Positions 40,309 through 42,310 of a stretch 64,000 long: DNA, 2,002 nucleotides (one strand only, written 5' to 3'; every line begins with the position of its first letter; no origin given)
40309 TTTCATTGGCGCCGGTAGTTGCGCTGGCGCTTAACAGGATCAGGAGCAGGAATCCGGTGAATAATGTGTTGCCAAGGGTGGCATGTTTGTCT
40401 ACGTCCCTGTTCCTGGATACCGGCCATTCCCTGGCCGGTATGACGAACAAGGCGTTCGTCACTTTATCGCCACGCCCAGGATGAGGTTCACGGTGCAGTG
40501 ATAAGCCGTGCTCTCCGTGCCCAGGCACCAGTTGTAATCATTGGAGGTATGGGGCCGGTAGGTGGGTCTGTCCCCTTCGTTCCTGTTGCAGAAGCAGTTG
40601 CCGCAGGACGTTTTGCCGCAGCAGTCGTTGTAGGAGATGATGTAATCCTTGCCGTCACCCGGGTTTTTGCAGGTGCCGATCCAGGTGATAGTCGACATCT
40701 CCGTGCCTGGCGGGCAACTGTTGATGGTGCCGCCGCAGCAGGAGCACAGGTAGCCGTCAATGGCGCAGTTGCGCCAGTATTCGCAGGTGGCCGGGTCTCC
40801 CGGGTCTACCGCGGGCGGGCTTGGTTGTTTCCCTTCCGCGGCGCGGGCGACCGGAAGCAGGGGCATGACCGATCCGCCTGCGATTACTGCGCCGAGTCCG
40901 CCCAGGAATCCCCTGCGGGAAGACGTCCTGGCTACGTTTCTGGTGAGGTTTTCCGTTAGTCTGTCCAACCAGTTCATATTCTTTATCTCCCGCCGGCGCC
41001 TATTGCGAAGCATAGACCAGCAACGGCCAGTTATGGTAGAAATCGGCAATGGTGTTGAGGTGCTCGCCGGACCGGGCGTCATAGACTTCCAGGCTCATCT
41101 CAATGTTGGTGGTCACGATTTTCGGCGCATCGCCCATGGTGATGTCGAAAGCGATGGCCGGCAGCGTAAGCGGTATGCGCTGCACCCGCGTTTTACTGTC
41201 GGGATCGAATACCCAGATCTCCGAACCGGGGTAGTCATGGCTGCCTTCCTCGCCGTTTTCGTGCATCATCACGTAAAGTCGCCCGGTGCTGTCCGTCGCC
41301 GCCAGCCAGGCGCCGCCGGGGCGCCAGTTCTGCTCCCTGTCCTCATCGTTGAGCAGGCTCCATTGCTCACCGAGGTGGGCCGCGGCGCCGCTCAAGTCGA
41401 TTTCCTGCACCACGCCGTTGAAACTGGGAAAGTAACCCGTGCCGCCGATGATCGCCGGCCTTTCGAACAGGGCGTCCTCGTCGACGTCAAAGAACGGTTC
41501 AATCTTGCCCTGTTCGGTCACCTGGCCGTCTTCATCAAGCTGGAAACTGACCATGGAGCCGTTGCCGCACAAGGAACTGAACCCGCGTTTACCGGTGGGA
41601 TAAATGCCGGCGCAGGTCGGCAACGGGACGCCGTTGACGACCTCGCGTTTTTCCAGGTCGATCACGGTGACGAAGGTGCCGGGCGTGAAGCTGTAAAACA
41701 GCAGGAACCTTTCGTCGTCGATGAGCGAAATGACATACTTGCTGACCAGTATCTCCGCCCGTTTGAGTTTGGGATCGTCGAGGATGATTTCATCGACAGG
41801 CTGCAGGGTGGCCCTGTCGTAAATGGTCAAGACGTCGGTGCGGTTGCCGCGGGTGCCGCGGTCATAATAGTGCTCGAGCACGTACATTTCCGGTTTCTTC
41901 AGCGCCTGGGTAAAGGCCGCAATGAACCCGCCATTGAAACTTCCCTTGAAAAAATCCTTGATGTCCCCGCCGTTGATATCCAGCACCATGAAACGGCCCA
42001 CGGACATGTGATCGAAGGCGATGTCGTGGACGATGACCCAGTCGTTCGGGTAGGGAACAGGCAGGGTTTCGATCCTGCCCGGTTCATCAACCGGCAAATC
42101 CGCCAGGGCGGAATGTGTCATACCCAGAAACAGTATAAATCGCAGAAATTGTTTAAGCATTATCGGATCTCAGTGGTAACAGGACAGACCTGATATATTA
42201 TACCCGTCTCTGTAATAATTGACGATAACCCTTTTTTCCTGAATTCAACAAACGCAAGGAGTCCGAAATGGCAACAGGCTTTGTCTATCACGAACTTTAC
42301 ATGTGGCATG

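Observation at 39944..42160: Minimal amine dehydrogenase cluster mauB-mauA-cytochrome c without mauD/E/F/G accessory genes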

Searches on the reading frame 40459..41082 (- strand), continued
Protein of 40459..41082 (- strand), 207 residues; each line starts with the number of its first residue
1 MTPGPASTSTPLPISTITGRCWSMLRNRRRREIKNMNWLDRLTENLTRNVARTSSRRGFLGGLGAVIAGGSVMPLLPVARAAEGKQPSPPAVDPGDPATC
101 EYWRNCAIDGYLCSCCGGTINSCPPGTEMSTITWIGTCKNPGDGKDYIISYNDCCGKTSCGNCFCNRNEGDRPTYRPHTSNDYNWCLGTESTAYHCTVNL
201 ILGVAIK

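Call 30: find_encoding_contigs(protein=P0216, flank=6000, max_places=2)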
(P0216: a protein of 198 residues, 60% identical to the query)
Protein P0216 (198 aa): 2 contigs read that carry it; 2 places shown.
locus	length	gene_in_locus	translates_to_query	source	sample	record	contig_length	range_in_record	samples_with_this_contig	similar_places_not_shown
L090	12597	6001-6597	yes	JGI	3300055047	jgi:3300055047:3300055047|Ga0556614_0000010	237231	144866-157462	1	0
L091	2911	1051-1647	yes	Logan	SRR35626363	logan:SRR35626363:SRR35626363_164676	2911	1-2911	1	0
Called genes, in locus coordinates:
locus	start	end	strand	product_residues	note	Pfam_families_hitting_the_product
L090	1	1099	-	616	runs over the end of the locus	PF02730:AFOR_N, PF01314:AFOR_C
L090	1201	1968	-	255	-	PF04402:SIMPL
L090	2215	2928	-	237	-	PF00561:Abhydrolase_1, PF12146:Hydrolase_4, PF12697:Abhydrolase_6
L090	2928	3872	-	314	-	PF00248:Aldo_ket_red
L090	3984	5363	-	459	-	PF03219:TLC (faint), PF07690:MFS_1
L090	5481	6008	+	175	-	PF07291:MauE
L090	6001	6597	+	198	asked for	PF00578:AhpC-TSA (weak), PF13905:Thioredoxin_8 (weak)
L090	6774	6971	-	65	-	PF10932:DUF2783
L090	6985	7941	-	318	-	PF00753:Lactamase_B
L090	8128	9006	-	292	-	PF00196:GerE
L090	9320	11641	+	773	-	PF07715:Plug, PF00593:TonB_dep_Rec_b-barrel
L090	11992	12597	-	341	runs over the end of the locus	PF01163:RIO1 (faint), PF01636:APH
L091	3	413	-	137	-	?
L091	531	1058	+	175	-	PF07291:MauE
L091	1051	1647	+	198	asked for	PF00578:AhpC-TSA (weak), PF13905:Thioredoxin_8 (weak)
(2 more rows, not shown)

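Call 32: find_homologous_proteins(query=P0216, max_evalue=1e-10)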
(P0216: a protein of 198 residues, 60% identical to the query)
Query P0216 (198 aa): 7485 proteins with E <= 1e-10 among 8000 candidates; the best 120 are listed.
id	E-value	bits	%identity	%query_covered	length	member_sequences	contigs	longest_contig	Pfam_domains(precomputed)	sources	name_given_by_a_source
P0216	9.6e-124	428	100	100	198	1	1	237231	PF13905.13,PF00578.28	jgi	jgi:methylamine dehydrogenase accessory protein MauD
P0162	2.5e-89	316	72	99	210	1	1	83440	PF08534.17,PF00578.28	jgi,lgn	jgi:methylamine dehydrogenase accessory protein MauD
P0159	1.8e-88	313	70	99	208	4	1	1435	PF08534.17,PF13905.13,PF00578.28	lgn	-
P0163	1.8e-88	313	71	98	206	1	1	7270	PF08534.17,PF13905.13,PF00578.28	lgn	-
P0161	8.4e-88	311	70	98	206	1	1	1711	PF08534.17,PF13905.13,PF00578.28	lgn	-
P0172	1.2e-87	310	69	100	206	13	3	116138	PF08534.17,PF13905.13,PF00578.28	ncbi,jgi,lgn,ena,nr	ncbi:MAG: methylamine dehydrogenase accessory protein MauD [Gammaproteobacteria bacterium RIFCSPLOWO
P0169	2.1e-87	309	69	100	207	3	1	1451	-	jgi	jgi:methylamine dehydrogenase accessory protein MauD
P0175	2.2e-87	309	70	99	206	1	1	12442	PF08534.17,PF13905.13,PF00578.28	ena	-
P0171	1.3e-86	307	70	99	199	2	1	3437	PF08534.17,PF13905.13,PF13098.14,PF00578.28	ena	-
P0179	2.4e-86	306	70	99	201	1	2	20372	PF08534.17,PF13905.13,PF00578.28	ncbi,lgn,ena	-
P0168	8.8e-86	304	67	98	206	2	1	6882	PF08534.17,PF00578.28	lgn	-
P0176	1.5e-85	303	69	99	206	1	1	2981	PF08534.17,PF13905.13,PF00578.28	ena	-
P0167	6.2e-85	301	69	98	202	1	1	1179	PF08534.17,PF00578.28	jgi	jgi:methylamine dehydrogenase accessory protein MauD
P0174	1.1e-84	301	70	98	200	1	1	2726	PF08534.17,PF13905.13,PF00578.28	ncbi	-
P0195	1.7e-84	300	68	99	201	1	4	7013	PF08534.17,PF13905.13,PF00578.28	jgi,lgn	jgi:methylamine dehydrogenase accessory protein MauD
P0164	1.3e-82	294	63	99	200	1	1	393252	PF13905.13,PF13098.14,PF00578.28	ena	-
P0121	1.3e-76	274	60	98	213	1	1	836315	PF08534.17,PF13905.13,PF13098.14,PF00578.28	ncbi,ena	-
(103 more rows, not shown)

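Call 51: search_dna_similar(query=L005:10893-12098:+, collection=plasmids, mode=protein, max_rows=60, max_evalue=1e-20)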
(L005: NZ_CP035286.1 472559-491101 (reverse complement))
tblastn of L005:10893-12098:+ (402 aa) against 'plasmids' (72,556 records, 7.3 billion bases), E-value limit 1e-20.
Records with a match: 313; places in all: 456; records where one place covers at least 80% of the query: 287.
Best place of each record, by identity: >=99% 2; 80-90% 5; 60-80% 6; <60% 300.
By first word of the organism name: Ralstonia 134; Rhizobium 71; Paracoccus 13; Azospirillum 11; Burkholderia 10; Paraburkholderia 10; Methylocystis 5; Caballeronia 4; Cupriavidus 3; Hymenobacter 3; and 32 more.
By predicted mobility (MOB-suite, as given by PLSDB): non-mobilizable 143; mobilizable 141; conjugative 29.
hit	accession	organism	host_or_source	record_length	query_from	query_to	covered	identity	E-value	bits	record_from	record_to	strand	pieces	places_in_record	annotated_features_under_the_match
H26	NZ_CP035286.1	Paracoccus versutus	whole organism,soil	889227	1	402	100%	100.0%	0e+0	825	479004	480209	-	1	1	cytochrome c peroxidase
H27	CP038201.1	Paracoccus ferrooxidans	single cell,bioreactor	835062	1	402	100%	99.3%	0e+0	816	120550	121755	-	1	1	methylamine utilization protein MauG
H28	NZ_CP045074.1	Paracoccus kondratievae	genome assembly,the fermentation ...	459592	2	397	99%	77.3%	0e+0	626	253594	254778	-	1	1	cytochrome c peroxidase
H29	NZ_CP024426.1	Paracoccus yeei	Homo sapiens,single cell,skin swab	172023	40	393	88%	84.2%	0e+0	618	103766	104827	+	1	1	cytochrome c peroxidase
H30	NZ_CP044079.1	Paracoccus yeei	Homo sapiens,clinical isolate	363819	40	393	88%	84.2%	0e+0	618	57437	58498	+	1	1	cytochrome c peroxidase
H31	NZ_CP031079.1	Paracoccus yeei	Homo sapiens,single cell,eye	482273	40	393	88%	84.2%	0e+0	616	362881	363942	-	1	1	cytochrome c peroxidase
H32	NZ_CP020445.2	Paracoccus yeei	Homo sapiens,Urine suprapubic aspirate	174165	40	393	88%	83.9%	0e+0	616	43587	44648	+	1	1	cytochrome c peroxidase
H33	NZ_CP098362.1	Paracoccus sp. TOH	cell cuture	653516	40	399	90%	81.9%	0e+0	613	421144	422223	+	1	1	cytochrome c peroxidase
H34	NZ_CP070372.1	Paracoccus methylovorus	whole organism,grassland soil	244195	7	397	97%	74.6%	0e+0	597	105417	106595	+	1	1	cytochrome c peroxidase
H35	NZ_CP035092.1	Paracoccus denitrificans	Homo sapiens,cell culture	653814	47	397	87%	77.2%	2e-173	543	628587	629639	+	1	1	methylamine utilization protein MauG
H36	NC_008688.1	Paracoccus denitrificans PD1222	-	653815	47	397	87%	77.2%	2e-173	543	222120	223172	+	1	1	methylamine utilization protein MauG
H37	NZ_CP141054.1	Paracoccus denitrificans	-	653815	47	397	87%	77.2%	2e-173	543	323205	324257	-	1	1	methylamine utilization protein MauG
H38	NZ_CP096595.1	Paracoccus denitrificans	mixed culture,activated sludge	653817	47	397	87%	77.2%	2e-173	543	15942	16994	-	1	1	methylamine utilization protein MauG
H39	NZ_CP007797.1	Azospirillum argentinense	Triticum aestivum L.,Root,wheat ...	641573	4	388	96%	53.0%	1e-127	412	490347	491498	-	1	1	cytochrome c peroxidase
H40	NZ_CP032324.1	Azospirillum argentinense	soil sample,Agricultural field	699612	4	388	96%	53.0%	2e-127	411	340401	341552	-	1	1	cytochrome c peroxidase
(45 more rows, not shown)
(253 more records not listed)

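Call 64: find_encoding_contigs(protein=P0042, flank=5000, max_places=1)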
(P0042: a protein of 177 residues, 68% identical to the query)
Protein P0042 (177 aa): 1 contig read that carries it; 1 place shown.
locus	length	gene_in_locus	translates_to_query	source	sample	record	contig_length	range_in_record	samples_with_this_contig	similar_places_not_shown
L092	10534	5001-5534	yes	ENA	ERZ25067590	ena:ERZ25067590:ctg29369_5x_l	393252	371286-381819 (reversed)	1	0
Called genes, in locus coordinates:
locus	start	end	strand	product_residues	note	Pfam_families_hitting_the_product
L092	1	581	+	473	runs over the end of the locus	PF00749:tRNA-synt_1c, PF19269:Anticodon_2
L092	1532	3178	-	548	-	PF02384:N6_Mtase, PF01170:UPF0020 (weak), PF07669:Eco57I, PF12950:TaqI_C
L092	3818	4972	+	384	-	PF06433:Me-amine-dh_H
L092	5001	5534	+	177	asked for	PF02975:Me-amine-dh_L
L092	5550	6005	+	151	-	-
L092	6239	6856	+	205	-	-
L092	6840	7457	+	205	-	PF09837:DUF2064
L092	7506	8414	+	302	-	PF00753:Lactamase_B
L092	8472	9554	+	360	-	PF00355:Rieske, PF13806:Rieske_2 (weak), PF19112:VanA_C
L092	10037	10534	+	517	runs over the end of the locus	PF02384:N6_Mtase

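Call 65: find_encoding_contigs(protein=P0164, flank=5000, max_places=1)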
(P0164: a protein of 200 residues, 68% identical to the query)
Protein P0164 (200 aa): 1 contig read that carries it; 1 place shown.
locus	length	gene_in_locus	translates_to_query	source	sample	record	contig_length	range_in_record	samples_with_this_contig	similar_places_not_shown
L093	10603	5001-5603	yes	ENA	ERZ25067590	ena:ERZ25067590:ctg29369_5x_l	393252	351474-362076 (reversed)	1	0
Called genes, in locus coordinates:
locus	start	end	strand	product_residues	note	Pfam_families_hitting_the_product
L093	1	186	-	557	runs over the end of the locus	PF01268:FTHFS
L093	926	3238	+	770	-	PF07715:Plug, PF00593:TonB_dep_Rec_b-barrel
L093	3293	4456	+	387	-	PF06433:Me-amine-dh_H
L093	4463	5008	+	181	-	PF07291:MauE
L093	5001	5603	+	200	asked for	PF00578:AhpC-TSA, PF13098:Thioredoxin_2 (weak), PF13905:Thioredoxin_8 (weak)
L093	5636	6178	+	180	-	PF02975:Me-amine-dh_L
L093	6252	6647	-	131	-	PF00380:Ribosomal_S9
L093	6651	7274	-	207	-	PF00572:Ribosomal_L13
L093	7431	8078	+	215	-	PF03232:COQ7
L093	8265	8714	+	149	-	PF00011:HSP20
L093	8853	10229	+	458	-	PF00089:Trypsin, PF13365:Trypsin_2, PF00595:PDZ, PF13180:PDZ_2, PF17820:PDZ_6, PF00595:PDZ, PF13180:PDZ_2 (weak), PF17820:PDZ_6, +1 more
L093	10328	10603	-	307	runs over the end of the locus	PF00126:HTH_1, PF03466:LysR_substrate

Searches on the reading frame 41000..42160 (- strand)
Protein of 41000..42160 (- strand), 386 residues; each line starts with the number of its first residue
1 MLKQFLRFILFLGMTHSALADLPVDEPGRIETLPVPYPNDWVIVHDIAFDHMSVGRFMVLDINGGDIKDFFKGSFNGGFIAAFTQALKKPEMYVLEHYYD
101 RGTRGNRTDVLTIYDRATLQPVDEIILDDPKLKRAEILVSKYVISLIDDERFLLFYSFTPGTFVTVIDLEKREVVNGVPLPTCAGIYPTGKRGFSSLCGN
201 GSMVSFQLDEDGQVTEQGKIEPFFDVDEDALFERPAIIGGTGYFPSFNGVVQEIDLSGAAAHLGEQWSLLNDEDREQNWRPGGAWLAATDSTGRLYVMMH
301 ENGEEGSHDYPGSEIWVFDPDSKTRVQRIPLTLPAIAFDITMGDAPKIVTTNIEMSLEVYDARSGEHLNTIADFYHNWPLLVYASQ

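Call 3: search_protein_families(library=pfam, proteins=[window:41000-42160:-], max_evalue=0.01)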
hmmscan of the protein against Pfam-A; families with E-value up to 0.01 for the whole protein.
window:41000-42160:- (386 aa): 1 family
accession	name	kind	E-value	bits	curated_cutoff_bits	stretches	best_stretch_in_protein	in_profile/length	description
PF06433.17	Me-amine-dh_H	-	5.2e-33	114.8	21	1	71-376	29-334/343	Methylamine dehydrogenase heavy chain (MADH)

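Call 4: search_protein_families(library=ncbifam, proteins=[window:41000-42160:-], max_evalue=0.01)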
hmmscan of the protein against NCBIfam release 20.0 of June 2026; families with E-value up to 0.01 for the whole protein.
window:41000-42160:- (386 aa): 1 family
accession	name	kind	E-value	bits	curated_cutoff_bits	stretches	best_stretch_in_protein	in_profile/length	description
TIGR02658.1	TTQ_MADH_Hv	equivalog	8.2e-35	120.3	454.45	1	72-375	47-348/358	methylamine dehydrogenase (amicyanin) large subunit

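Call 7: search_solved_structures(query=window:41000-42160:-, show_alignments=1, max_evalue=0.001)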
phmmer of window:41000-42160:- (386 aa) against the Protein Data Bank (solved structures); distinct sequences matched with E-value up to 0.001: 14.
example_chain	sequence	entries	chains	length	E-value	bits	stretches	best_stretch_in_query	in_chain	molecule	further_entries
2h3x_A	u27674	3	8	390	5e-49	170.2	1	35-361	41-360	Aromatic Amine Dehydrogenase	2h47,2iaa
2i0s_A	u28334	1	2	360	5.9e-49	170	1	39-361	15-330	Aromatic amine dehydrogenase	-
2hkm_A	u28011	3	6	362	5.9e-49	170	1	39-361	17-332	Aromatic amine dehydrogenase | Aromatic amine dehydrogenase, large subunit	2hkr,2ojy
2agl_A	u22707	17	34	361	5.9e-49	170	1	39-361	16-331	Aromatic amine dehydrogenase | Aromatic amine dehydrogenase; chain A, B | AROMATIC AMINE DEHYDROGENASE ALPHA SUBUNIT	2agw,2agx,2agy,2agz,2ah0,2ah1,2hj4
2q7q_A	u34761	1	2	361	5.9e-49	170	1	39-361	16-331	Aralkylamine dehydrogenase heavy chain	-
2hxc_A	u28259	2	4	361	8.1e-49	169.5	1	39-361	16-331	Aromatic amine dehydrogenase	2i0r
4y5r_D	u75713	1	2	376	1.8e-29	105.8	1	17-378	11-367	Methylamine dehydrogenase heavy chain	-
3pxw_D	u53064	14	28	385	1.9e-29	105.7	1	17-378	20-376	Methylamine dehydrogenase heavy chain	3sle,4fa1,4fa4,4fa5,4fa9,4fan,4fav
2gc4_A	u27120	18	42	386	2e-29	105.7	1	17-378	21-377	Methylamine dehydrogenase heavy chain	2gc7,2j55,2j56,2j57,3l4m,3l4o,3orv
1mg2_A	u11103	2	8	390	2.1e-29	105.6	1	17-378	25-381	Methylamine dehydrogenase, heavy chain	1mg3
2mta_H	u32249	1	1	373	2.4e-29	105.4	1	17-378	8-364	METHYLAMINE DEHYDROGENASE (HEAVY SUBUNIT)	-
2bbk_H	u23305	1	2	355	1.8e-28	102.5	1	41-378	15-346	METHYLAMINE DEHYDROGENASE (HEAVY SUBUNIT)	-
3c75_H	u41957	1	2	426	2.2e-27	99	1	18-372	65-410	Methylamine dehydrogenase heavy chain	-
1mae_H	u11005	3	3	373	2.7e-14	55.9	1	50-366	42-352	METHYLAMINE DEHYDROGENASE (HEAVY SUBUNIT)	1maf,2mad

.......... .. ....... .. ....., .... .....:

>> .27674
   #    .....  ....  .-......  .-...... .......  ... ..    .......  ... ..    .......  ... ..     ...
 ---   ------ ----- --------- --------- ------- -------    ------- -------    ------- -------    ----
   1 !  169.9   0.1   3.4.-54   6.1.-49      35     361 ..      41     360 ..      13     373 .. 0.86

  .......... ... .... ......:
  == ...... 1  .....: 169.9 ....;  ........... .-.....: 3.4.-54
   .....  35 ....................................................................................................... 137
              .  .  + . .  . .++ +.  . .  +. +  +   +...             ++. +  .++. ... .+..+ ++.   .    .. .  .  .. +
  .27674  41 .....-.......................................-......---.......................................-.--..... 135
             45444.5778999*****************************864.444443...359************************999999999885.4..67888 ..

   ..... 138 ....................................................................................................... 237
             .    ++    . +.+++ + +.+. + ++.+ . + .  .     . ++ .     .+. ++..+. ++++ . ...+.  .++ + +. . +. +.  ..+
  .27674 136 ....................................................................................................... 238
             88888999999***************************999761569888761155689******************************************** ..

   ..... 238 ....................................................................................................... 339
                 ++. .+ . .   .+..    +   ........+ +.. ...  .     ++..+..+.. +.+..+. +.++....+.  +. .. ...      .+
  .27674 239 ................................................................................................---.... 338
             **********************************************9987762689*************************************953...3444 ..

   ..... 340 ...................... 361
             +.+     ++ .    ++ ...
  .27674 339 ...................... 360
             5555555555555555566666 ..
